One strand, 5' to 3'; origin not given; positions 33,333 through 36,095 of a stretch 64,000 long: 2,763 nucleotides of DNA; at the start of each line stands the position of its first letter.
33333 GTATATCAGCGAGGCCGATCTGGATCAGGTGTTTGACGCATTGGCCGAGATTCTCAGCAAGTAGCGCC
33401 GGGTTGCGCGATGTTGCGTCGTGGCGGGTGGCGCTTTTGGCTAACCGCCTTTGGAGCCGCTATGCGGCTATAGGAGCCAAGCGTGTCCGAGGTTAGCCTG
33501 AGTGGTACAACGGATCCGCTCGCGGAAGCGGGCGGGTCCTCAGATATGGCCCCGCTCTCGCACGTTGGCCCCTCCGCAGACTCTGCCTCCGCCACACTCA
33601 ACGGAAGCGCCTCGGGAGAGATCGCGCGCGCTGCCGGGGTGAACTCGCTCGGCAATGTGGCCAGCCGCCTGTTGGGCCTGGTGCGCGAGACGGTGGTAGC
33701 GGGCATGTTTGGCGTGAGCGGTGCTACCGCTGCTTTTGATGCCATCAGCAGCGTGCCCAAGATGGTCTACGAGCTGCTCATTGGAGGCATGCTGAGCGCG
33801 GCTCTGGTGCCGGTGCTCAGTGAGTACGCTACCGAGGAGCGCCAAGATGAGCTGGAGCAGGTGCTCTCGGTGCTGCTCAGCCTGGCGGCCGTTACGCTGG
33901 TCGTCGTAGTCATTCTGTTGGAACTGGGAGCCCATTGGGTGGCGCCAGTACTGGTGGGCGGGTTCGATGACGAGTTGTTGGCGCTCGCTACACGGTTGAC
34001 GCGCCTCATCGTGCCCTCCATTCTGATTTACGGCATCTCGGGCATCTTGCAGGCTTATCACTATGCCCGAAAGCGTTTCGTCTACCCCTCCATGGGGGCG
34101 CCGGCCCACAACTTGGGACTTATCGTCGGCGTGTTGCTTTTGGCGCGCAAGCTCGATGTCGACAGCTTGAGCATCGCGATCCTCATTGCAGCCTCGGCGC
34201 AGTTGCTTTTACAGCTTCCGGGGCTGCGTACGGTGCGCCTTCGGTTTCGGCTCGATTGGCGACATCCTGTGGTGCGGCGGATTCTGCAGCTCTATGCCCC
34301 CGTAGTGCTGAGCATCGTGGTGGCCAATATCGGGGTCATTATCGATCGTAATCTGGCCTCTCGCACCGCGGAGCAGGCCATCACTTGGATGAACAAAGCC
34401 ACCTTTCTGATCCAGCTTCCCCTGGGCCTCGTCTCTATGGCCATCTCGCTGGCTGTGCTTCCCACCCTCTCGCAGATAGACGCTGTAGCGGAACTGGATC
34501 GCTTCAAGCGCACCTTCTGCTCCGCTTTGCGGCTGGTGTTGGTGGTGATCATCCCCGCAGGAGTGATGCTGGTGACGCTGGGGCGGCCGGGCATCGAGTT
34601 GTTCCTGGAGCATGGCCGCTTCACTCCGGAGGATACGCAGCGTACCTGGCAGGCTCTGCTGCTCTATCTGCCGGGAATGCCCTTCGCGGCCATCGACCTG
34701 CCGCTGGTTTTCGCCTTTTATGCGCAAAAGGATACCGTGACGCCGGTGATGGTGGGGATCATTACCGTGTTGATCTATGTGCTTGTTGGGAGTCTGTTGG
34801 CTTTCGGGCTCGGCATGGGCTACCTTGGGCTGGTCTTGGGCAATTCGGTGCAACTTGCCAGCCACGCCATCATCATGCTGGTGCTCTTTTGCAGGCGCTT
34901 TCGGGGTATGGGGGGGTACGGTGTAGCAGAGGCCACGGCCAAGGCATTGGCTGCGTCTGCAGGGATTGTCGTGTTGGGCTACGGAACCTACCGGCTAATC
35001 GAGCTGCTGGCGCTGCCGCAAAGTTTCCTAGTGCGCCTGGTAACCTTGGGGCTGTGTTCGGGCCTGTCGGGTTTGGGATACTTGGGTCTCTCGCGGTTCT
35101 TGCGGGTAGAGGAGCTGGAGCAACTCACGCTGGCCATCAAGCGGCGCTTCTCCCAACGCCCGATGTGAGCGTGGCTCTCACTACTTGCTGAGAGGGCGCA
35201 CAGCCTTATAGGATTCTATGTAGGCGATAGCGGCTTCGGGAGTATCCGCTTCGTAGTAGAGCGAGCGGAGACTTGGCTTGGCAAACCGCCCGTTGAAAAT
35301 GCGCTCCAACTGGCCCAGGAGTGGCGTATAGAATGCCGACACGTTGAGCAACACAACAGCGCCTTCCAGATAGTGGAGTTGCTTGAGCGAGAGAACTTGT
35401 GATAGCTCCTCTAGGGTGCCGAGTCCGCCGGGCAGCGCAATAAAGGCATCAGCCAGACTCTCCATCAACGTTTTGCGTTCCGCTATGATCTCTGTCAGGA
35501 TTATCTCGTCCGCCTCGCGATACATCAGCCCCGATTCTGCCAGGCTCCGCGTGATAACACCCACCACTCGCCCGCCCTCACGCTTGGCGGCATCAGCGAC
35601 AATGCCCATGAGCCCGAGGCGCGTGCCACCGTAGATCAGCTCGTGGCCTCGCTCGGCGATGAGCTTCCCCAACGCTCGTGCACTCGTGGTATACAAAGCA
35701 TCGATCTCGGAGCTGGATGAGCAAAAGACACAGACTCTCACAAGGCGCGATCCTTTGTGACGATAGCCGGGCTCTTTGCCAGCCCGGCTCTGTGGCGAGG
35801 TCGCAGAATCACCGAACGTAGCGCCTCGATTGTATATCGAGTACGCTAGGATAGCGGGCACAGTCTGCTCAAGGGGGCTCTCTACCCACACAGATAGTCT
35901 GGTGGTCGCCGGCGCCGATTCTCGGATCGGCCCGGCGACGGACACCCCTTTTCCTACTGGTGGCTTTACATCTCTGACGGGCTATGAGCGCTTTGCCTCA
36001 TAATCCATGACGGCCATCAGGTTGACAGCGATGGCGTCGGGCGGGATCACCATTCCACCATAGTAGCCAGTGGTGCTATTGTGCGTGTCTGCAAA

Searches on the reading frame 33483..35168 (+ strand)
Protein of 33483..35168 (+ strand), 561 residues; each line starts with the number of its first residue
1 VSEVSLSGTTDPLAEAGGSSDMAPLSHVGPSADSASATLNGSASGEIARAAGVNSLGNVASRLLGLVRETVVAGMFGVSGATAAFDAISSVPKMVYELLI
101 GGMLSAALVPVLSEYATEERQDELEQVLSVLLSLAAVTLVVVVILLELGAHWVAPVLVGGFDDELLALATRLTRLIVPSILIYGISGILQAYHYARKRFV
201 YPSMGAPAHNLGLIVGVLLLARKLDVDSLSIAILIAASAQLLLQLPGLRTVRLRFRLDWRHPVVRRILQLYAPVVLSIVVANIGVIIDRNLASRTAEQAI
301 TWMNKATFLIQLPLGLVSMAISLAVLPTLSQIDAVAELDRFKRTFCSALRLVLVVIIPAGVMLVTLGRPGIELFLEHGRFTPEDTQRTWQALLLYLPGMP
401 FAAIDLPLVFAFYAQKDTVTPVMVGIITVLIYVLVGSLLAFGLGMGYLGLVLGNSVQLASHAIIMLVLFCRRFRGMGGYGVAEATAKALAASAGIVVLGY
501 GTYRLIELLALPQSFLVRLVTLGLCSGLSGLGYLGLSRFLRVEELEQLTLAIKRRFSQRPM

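Call 11: search_protein_families(library=pfam, proteins=[window:33483-35168:+])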
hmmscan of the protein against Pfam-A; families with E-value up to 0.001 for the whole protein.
window:33483-35168:+ (561 aa): 2 families
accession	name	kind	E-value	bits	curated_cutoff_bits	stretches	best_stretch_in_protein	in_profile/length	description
PF03023.19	MurJ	-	2e-80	271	27.4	1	73-502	2-432/451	Lipid II flippase MurJ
PF01554.23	MatE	-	9.6e-08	32.3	24.9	1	81-192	27-134/161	MatE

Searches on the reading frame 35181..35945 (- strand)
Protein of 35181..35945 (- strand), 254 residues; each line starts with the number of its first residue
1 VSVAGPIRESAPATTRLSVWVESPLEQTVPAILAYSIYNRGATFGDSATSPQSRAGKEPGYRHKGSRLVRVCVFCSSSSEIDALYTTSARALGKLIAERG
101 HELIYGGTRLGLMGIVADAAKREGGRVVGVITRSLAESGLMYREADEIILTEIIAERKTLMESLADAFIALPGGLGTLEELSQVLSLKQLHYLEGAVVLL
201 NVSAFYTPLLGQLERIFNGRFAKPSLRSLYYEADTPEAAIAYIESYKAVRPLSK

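Call 38: search_protein_families(library=pfam, proteins=[window:35181-35945:-], max_evalue=0.00001)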
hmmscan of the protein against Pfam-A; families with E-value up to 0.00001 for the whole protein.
window:35181-35945:- (254 aa): 2 families
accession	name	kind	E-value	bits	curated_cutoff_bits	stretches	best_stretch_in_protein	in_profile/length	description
PF03641.19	Lysine_decarbox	-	2.8e-30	105.6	27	1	113-242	1-130/131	Possible lysine decarboxylase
PF18306.6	LDcluster4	-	1.7e-17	63.8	26.3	1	71-188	4-117/151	SLOG cluster4 family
